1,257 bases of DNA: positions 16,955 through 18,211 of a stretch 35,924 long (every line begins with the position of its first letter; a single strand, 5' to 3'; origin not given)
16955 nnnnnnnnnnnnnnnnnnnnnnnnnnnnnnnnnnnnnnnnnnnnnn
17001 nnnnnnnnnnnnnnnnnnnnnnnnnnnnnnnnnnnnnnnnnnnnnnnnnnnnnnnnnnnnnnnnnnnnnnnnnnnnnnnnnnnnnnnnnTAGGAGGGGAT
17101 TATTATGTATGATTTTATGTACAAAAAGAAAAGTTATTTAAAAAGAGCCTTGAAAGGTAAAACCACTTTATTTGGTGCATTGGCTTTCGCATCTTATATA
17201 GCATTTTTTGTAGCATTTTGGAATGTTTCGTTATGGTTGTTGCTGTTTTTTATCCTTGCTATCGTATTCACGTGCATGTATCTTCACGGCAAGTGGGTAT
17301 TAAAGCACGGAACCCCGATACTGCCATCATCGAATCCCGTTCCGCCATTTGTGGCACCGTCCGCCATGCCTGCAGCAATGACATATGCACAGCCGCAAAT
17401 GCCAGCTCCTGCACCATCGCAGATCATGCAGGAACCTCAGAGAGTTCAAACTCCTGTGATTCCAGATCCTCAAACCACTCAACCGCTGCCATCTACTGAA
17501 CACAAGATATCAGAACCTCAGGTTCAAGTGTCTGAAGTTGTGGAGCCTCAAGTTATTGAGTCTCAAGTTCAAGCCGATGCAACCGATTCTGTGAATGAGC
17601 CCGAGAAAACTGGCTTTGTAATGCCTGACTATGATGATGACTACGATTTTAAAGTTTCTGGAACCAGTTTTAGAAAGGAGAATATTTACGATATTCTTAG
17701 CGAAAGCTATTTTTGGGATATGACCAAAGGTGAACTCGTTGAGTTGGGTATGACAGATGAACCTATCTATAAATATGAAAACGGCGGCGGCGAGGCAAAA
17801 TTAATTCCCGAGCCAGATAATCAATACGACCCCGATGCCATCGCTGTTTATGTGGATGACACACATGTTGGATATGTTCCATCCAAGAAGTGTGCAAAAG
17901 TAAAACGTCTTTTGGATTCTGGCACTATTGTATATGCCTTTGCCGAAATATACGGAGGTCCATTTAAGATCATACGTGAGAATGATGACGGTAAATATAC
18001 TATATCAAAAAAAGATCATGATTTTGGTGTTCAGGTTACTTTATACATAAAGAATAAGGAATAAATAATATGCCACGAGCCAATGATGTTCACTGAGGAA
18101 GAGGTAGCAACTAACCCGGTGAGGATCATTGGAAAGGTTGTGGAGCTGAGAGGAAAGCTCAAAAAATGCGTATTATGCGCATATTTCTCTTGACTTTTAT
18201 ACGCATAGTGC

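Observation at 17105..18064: Membrane-tethered HIRAN-domain protein expressed from the lysogeny operon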

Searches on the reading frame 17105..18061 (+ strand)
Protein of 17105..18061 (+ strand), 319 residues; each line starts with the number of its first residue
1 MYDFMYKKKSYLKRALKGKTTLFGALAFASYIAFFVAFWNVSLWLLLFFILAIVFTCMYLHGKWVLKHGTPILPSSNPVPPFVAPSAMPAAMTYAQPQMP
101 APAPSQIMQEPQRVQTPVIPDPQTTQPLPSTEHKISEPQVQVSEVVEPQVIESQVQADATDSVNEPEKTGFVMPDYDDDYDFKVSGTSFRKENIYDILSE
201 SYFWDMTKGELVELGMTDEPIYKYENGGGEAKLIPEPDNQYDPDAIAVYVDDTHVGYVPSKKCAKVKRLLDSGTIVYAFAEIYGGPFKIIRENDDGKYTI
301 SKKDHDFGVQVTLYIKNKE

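Call 3: search_protein_families(library=pfam, proteins=[window:17105-18061:+], max_evalue=1)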
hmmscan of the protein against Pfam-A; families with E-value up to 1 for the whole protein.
window:17105-18061:+ (319 aa): 1 family
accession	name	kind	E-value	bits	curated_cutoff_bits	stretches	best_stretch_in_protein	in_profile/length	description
PF08797.16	HIRAN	-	2e-11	44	24.7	1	222-278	17-74/96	HIRAN domain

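Call 4: search_protein_families(library=phrogs, proteins=[window:17105-18061:+], max_evalue=0.01)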
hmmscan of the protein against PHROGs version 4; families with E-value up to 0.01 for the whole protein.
window:17105-18061:+ (319 aa): 10 families
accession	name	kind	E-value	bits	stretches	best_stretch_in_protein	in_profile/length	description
phrog_8043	-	unknown function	2.3e-12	47.8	1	181-318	9-153/172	-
phrog_4654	-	unknown function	7.5e-12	46.1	1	221-315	61-155/270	-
phrog_6600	-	unknown function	6.8e-09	36.5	1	205-314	172-282/285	-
phrog_4721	-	unknown function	6.4e-08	33.2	1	181-303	160-287/304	-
phrog_8026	-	unknown function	1.4e-05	25.7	1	228-273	152-199/246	-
phrog_13363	-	unknown function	4.3e-05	23.7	1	237-319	231-318/318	-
phrog_18569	-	unknown function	5.7e-05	24.2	1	230-273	29-73/95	-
phrog_23559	-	unknown function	5.8e-05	24.4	1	227-251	25-49/110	-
phrog_27141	-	unknown function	0.00015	22.8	1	229-280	34-86/139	-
phrog_26212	-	unknown function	0.00071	19.2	1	230-281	478-529/547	-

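Call 6: search_protein_families(library=padloc, proteins=[window:17105-18061:+], max_evalue=0.1)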
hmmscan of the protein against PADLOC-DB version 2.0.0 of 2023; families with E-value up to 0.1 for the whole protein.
window:17105-18061:+ (319 aa): 4 families
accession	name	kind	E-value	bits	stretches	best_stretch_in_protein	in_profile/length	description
PDLC04347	PDC-M03B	-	2.4e-06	25.4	1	228-273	152-199/245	-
PDLC04349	PDC-M03B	-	4.6e-05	21.1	1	229-274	158-204/232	-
PDLC04352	PDC-M03B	-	0.0016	16.1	1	230-273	158-202/250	-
PDLC04351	PDC-M03B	-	0.0031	15.1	1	228-261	154-190/255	-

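Call 7: search_protein_families(library=ncbifam, proteins=[window:17105-18061:+], max_evalue=0.1)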
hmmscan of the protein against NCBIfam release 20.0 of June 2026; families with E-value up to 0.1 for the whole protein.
window:17105-18061:+ (319 aa): 2 families
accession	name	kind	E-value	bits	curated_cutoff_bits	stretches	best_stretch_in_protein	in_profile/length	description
NF012195.0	tet_MFS_H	exception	0.017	14.2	840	0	16-62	342-388/392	tetracycline efflux MFS transporter Tet(H)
TIGR04526.1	predic_Ig_block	subfamily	0.044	12.7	150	1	74-227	94-248/693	putative immunoglobulin-blocking virulence protein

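Call 9: search_dna_similar(query=window:17105-18061:+, collection=phages, mode=protein, max_rows=30, max_evalue=0.001)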
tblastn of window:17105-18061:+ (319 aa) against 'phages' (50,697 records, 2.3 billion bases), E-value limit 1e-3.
Records with a match: 24; places in all: 24; records where one place covers at least 80% of the query: 0.
Best place of each record, by identity: <60% 24.
By first word of the organism name: Streptococcus 21; Bacillus 3.
By host as written in the record: Bacillus subtilis BEST7003 2; Streptococcus oralis ATCC_49296 2; Bacillus subtilis subsp. subtilis str. 168 1; Streptococcus pneumoniae 09B10380 1; Streptococcus parauberis SP-llh 1; Streptococcus pneumoniae 10B06705 1; Streptococcus pneumoniae BS458 1; Streptococcus pneumoniae 10B01328 1; and 14 more.
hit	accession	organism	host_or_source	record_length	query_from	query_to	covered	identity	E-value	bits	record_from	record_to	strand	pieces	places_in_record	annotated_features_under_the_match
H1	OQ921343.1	Bacillus phage SPbetaL3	Bacillus subtilis BEST7003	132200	181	313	42%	36.1%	4e-12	73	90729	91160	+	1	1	hypothetical protein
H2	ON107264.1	Bacillus phage BUCT083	Bacillus subtilis subsp. subtilis str. ...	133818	181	313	42%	36.1%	4e-12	73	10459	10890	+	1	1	HIRAN domain-containing protein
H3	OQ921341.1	Bacillus phage SPbetaL1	Bacillus subtilis BEST7003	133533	181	313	42%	36.1%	8e-12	72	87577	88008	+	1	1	hypothetical protein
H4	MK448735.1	Streptococcus phage Javan349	Streptococcus oralis ATCC_49296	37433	179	302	39%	34.6%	2e-7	58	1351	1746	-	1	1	hypothetical protein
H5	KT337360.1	Streptococcus phage phiARI0578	Streptococcus pneumoniae 09B10380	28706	181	304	39%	32.1%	8e-5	50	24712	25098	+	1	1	HIRAN domain protein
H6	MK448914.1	Streptococcus phage Javan348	Streptococcus oralis ATCC_49296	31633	202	315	36%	34.2%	1e-8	62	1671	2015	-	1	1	hypothetical protein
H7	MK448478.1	Streptococcus satellite phage Javan409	Streptococcus parauberis SP-llh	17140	182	272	29%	40.7%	6e-5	50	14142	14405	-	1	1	hypothetical protein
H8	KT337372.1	Streptococcus phage phiARI0995b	Streptococcus pneumoniae 10B06705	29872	181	304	39%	29.8%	9e-5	50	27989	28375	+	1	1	HIRAN domain protein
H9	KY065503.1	Streptococcus phage IPP67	Streptococcus pneumoniae BS458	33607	181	304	39%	29.8%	9e-5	50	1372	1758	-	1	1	hypothetical protein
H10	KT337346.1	Streptococcus phage phiARI0285-2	Streptococcus pneumoniae 10B01328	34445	181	304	39%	29.8%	9e-5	50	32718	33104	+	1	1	HIRAN domain protein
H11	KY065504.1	Streptococcus phage IPP68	Streptococcus pneumoniae 70585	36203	181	304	39%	29.8%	9e-5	50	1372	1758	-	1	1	hypothetical protein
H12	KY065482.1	Streptococcus phage IPP42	Streptococcus pneumoniae AP200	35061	181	304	39%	29.8%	3e-4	49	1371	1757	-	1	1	hypothetical protein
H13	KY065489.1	Streptococcus phage IPP51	Streptococcus pneumoniae 6A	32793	181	304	39%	29.8%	3e-4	49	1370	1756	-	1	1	hypothetical protein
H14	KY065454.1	Streptococcus phage IPP12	Streptococcus pneumoniae 1_2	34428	208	315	34%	33.6%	2e-7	58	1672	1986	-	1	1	hypothetical protein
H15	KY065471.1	Streptococcus phage IPP30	Streptococcus pneumoniae 34/5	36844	208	315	34%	33.6%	2e-7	58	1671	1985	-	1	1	hypothetical protein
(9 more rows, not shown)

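Call 10: get_annotated_region(hit=H9, flank=3500)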
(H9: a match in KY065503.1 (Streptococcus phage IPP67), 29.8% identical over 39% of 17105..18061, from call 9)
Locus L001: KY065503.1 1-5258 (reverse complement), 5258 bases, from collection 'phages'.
description: Streptococcus phage IPP67, complete genome.
organism: Streptococcus phage IPP67 (NCBI taxid 1916203)
taxonomy: Viruses; Duplodnaviria; Heunggongvirae; Uroviricota; Caudoviricetes
host: Streptococcus pneumoniae BS458; source: -; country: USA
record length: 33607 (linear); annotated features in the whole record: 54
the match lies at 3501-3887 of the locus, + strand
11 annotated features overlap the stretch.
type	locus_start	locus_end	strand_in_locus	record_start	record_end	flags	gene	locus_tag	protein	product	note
CDS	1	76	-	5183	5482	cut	-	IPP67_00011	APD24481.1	hypothetical protein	gp18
CDS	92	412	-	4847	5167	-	-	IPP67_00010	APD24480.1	putative lipoprotein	-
CDS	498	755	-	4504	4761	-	-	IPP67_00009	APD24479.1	hypothetical protein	-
CDS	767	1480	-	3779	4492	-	-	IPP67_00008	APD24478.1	hypothetical protein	gp15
CDS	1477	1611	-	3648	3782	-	-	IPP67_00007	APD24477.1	hypothetical protein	-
CDS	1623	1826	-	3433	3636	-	-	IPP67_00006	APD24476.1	putative DNA binding protein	-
CDS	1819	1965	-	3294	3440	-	-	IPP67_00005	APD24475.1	hypothetical protein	-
CDS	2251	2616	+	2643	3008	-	-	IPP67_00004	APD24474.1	transcriptional regulator, Cro/CI family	-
CDS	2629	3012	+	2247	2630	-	-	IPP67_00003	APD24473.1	hypothetical protein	-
CDS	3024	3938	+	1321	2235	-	-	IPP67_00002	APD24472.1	hypothetical protein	-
CDS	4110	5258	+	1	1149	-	-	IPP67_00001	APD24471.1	integrase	-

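Call 11: get_annotated_region(hit=H4, flank=3500)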
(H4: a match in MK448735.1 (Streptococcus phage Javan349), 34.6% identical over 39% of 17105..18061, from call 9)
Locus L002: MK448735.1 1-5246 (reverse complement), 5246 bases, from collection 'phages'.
description: Streptococcus phage Javan349, complete genome.
organism: Streptococcus phage Javan349 (NCBI taxid 2548119)
taxonomy: Viruses; Duplodnaviria; Heunggongvirae; Uroviricota; Caudoviricetes; Trabyvirinae
host: Streptococcus oralis ATCC_49296; source: -; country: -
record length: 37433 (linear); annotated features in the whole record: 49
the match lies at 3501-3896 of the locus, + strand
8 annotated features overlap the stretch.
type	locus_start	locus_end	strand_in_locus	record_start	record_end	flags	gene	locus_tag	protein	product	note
CDS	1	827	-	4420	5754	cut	-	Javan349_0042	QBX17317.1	replicative DNA helicase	-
CDS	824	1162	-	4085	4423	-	-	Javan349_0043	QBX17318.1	hypothetical protein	-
CDS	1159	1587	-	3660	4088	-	-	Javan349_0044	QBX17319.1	hypothetical protein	-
CDS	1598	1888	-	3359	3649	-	-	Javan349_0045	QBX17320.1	hypothetical protein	-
CDS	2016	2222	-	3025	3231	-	-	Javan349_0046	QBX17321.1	Cro/CI family transcriptional regulator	-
CDS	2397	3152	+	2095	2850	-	-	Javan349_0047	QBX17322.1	pleiotropic regulator of exopolysaccharide synthesis, competence and biofilm formation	Pleiotropic regulator of exopolysaccharide synthesis, competence and biofilm formation Ftr, XRE family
CDS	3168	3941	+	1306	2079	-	-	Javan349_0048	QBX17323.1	hypothetical protein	-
CDS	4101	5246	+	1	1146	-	-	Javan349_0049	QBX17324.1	integrase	integrase: site-specific recombinase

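Call 12: get_annotated_region(hit=H2, flank=3500)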
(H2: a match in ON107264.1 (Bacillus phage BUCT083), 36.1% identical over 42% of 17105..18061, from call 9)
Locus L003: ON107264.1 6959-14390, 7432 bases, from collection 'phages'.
description: Bacillus phage BUCT083, complete genome.
organism: Bacillus phage BUCT083 (NCBI taxid 2930333)
taxonomy: Viruses; Duplodnaviria; Heunggongvirae; Uroviricota; Caudoviricetes; Spbetavirus
host: Bacillus subtilis subsp. subtilis str. 168; source: soil; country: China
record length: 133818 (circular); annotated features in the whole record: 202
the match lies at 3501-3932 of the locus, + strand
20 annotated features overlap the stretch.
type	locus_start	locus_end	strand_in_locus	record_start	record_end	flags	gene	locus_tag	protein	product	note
CDS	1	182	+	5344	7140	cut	-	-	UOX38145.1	ATP-dependent helicase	-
CDS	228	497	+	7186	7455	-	-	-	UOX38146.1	hypothetical protein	-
CDS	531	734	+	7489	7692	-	-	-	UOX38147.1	hypothetical protein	-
CDS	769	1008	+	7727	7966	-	-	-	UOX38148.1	hypothetical protein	-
CDS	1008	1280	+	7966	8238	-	-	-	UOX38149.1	DUF4176 domain-containing protein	-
CDS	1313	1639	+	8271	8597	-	-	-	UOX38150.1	hypothetical protein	-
CDS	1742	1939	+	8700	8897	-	-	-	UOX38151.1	hypothetical protein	-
CDS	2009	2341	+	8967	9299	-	-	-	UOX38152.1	hypothetical protein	-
CDS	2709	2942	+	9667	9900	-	-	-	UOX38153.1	hypothetical protein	-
CDS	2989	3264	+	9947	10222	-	-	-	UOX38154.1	hypothetical protein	-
CDS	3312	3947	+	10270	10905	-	-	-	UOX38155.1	HIRAN domain-containing protein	-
CDS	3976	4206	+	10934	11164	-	-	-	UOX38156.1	hypothetical protein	-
CDS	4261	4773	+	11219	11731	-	-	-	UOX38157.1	DUF1643 domain-containing protein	-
CDS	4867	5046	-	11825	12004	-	-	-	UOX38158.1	hypothetical protein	-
CDS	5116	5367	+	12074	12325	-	-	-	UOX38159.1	hypothetical protein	-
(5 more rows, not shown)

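Call 17: find_homologous_proteins(query=window:17105-18061:+, max_evalue=0.001)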
Query window:17105-18061:+ (319 aa): 8 proteins with E <= 0.001 among 1218 candidates.
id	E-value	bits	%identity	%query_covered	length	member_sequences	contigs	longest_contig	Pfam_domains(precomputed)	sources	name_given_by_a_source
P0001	2.2e-204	696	94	100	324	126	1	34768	PF08797.17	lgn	-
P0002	1.3e-165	568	78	100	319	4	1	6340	PF08797.17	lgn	-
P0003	4.3e-119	415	59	99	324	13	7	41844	PF08797.17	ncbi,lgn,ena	-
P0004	8.7e-115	401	96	59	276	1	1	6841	PF08797.17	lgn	-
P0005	5.6e-57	211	38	98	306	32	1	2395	PF08797.17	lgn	-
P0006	2.0e-29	121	44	44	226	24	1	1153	PF08797.17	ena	-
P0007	4.1e-12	64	36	42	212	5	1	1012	PF08797.17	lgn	-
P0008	2.1e-9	55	36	37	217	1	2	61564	PF08797.17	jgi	-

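Call 20: find_encoding_contigs(protein=P0003, flank=6000, max_places=6)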
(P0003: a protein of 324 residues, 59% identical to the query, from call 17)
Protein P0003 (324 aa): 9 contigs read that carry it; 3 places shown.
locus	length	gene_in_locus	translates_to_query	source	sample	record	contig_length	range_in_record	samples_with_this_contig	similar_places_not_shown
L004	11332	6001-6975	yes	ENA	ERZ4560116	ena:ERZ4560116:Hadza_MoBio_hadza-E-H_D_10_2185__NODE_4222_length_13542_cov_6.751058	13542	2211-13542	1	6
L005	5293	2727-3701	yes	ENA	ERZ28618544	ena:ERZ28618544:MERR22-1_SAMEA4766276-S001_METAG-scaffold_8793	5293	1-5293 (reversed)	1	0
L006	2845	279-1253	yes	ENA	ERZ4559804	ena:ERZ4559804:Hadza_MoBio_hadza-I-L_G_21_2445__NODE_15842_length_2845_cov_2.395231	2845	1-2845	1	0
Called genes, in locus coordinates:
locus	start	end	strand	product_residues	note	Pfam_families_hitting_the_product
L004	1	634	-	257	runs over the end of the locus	PF23343:REP_ORF2-G2P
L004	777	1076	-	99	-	-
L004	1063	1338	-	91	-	-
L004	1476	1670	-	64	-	-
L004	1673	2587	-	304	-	PF02384:N6_Mtase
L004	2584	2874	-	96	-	-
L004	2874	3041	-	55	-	-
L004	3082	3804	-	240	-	-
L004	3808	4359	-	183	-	PF04011:LemA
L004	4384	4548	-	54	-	-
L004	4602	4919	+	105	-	-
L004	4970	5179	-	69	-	PF12844:HTH_19 (weak), PF13560:HTH_31, PF01381:HTH_3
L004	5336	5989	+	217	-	PF12844:HTH_19, PF13560:HTH_31 (weak), PF01381:HTH_3, PF00717:Peptidase_S24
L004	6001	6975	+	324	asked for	PF08797:HIRAN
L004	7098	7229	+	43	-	-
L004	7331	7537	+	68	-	-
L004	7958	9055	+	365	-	PF00589:Phage_integrase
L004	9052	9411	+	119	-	-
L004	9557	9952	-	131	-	PF00380:Ribosomal_S9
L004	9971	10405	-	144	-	PF00572:Ribosomal_L13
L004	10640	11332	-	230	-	?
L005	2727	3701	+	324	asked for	PF08797:HIRAN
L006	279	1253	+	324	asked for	PF08797:HIRAN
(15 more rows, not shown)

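Call 37: find_encoding_contigs(protein=P0008, flank=5000, max_places=2)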
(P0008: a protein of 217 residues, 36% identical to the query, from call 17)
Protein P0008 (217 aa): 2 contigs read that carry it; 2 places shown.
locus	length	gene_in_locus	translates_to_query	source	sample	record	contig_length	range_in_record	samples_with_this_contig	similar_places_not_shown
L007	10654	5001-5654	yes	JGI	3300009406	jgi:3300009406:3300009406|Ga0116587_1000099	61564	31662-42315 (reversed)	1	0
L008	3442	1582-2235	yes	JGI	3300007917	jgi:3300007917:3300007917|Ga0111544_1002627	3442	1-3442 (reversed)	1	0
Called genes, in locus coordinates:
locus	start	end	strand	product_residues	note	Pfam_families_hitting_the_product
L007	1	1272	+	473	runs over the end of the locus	PF00929:RNase_T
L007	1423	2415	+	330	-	PF07751:Abi_2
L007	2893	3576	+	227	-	-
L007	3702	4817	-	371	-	PF00478:IMPDH (faint), PF03060:NMO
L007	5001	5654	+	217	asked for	PF08797:HIRAN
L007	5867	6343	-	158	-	PF20122:DUF6512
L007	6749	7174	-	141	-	-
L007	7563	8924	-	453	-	PF02302:PTS_IIB, PF25554:PTS_EIIB_BC_N, PF02378:PTS_EIIC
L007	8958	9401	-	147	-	PF00359:PTS_EIIA_2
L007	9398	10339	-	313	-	PF00294:PfkB, PF08543:Phos_pyr_kin (weak)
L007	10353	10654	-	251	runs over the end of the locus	PF00392:GntR (weak), PF08220:HTH_DeoR, PF08279:HTH_11, PF25213:HVO_A0261_N (weak), PF00455:DeoRC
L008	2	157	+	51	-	?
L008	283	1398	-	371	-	PF00478:IMPDH (faint), PF03060:NMO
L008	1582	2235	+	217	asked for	PF08797:HIRAN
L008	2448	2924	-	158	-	PF20122:DUF6512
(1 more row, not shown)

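Call 57: predict_structure(alignment_id=A3)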
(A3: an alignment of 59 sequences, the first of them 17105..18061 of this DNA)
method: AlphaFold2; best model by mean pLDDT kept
length: 319 residues; sequences in the alignment: 59
mean_pLDDT: 80.0   pTM: 0.52
mean pLDDT of the five models: 80.0, 79.8, 79.5, 78.6, 78.3
residues with pLDDT >= 90: 179; 70-90: 26; 50-70: 85; < 50: 29
segments of 3 or more residues with pLDDT < 50: 1-3, 85-93, 121-126
pLDDT, mean of each block of 10 residues (from residue 1): 51 55 81 94 96 97 91 61 48 53 59 52 49 54 56 56 70 93 97 94 97 97 93 97 97 97 98 97 97 97 97 90
secondary structure, 60 per line:
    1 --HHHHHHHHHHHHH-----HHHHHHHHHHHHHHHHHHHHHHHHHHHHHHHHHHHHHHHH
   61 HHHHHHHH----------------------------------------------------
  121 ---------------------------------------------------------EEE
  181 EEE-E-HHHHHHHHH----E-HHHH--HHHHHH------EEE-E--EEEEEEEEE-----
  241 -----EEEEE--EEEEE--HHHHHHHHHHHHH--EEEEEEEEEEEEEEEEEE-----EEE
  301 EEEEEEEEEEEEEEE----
elements in order: H3-15 H21-68 E178-183 H187-195 H202-205 H208-213 E220-222 E227-235 E246-250 E253-257 H260-272 E275-292 E298-315

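Call 64: fold_search(model_id=the predicted structure, library=pdb)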
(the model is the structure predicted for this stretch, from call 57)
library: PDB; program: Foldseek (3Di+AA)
matches with E <= 10: 772; with E <= 0.001: 0
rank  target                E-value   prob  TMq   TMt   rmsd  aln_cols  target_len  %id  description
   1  4s0n_D                2.3e-03  1.00  0.20  0.45  11.6       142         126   12  Crystal Structure of HLTF HIRAN Domain bound to DNA (released 2015-05-27)
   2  6kcs_A                2.5e-03  1.00  0.20  0.48  11.0       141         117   14  Crystal structure of HIRAN domain of HLTF in complex with duplex DNA (released 2020-06-10)
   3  4xzg_F                3.3e-03  1.00  0.20  0.47  11.5       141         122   13  Crystal structure of HIRAN domain of human HLTF (released 2015-04-15)
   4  3k2y_C                3.7e-03  1.00  0.17  0.47  12.9       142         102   14  Crystal structure of protein lp_0118 from Lactobacillus plantarum,northeast structural genomics consortium target LpR9 (released 2009-11-17)
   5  3k2y_B                4.1e-03  1.00  0.19  0.52  11.2       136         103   14  Crystal structure of protein lp_0118 from Lactobacillus plantarum,northeast structural genomics consortium target LpR9 (released 2009-11-17)
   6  4s0n_A                4.1e-03  1.00  0.20  0.47  11.6       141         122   13  Crystal Structure of HLTF HIRAN Domain bound to DNA (released 2015-05-27)
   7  4xzg_A                4.4e-03  1.00  0.20  0.48  11.5       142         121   12  Crystal structure of HIRAN domain of human HLTF (released 2015-04-15)
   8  4s0n_C                4.4e-03  1.00  0.20  0.46  11.6       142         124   12  Crystal Structure of HLTF HIRAN Domain bound to DNA (released 2015-05-27)
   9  4xzf_A                4.9e-03  1.00  0.20  0.47  11.5       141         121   12  Crystal structure of HIRAN domain of human HLTF in complex with DNA (released 2015-04-15)
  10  4s0n_B                4.9e-03  1.00  0.20  0.46  11.3       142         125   12  Crystal Structure of HLTF HIRAN Domain bound to DNA (released 2015-05-27)
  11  3k2y_D                4.9e-03  1.00  0.19  0.51  11.1       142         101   13  Crystal structure of protein lp_0118 from Lactobacillus plantarum,northeast structural genomics consortium target LpR9 (released 2009-11-17)
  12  4xzg_C                5.5e-03  1.00  0.21  0.50  10.3       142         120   13  Crystal structure of HIRAN domain of human HLTF (released 2015-04-15)
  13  4xzg_G                5.5e-03  1.00  0.21  0.48  10.2       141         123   13  Crystal structure of HIRAN domain of human HLTF (released 2015-04-15)
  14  4xzg_H                1.4e-02  1.00  0.20  0.47  10.8       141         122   14  Crystal structure of HIRAN domain of human HLTF (released 2015-04-15)
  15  3k2y_A                1.7e-02  0.99  0.18  0.49  11.6       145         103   13  Crystal structure of protein lp_0118 from Lactobacillus plantarum,northeast structural genomics consortium target LpR9 (released 2009-11-17)
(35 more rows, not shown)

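Call 96: search_protein_families(library=pfam, proteins=[L001:3024-3935:+, L002:3168-3938:+], max_evalue=0.1)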
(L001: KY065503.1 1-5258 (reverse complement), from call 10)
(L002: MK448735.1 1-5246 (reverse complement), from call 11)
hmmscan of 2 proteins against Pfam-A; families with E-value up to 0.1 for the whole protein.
L001:3024-3935:+ (304 aa): 2 families
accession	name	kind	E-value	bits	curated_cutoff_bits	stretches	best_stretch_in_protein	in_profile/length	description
PF08797.16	HIRAN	-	5.3e-10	39.4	24.7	1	214-271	24-82/96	HIRAN domain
PF07331.16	TctB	-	0.0026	18.4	29.1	1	89-142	57-108/137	Tripartite tricarboxylate transporter TctB family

L002:3168-3938:+ (257 aa): 4 families
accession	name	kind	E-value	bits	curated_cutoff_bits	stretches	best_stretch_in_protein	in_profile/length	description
PF08797.16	HIRAN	-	0.00012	22.2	24.7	1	171-215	25-69/96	HIRAN domain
PF13567.11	DUF4131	-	0.019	15.1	31.6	1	31-120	10-93/165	Domain of unknown function (DUF4131)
PF20990.2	DUF2207_C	-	0.035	14.2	33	1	13-93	126-211/247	Predicted membrane protein (DUF2207) C-terminal domain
PF08539.16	HbrB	-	0.097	13.1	22.7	0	71-105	17-47/166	HbrB-like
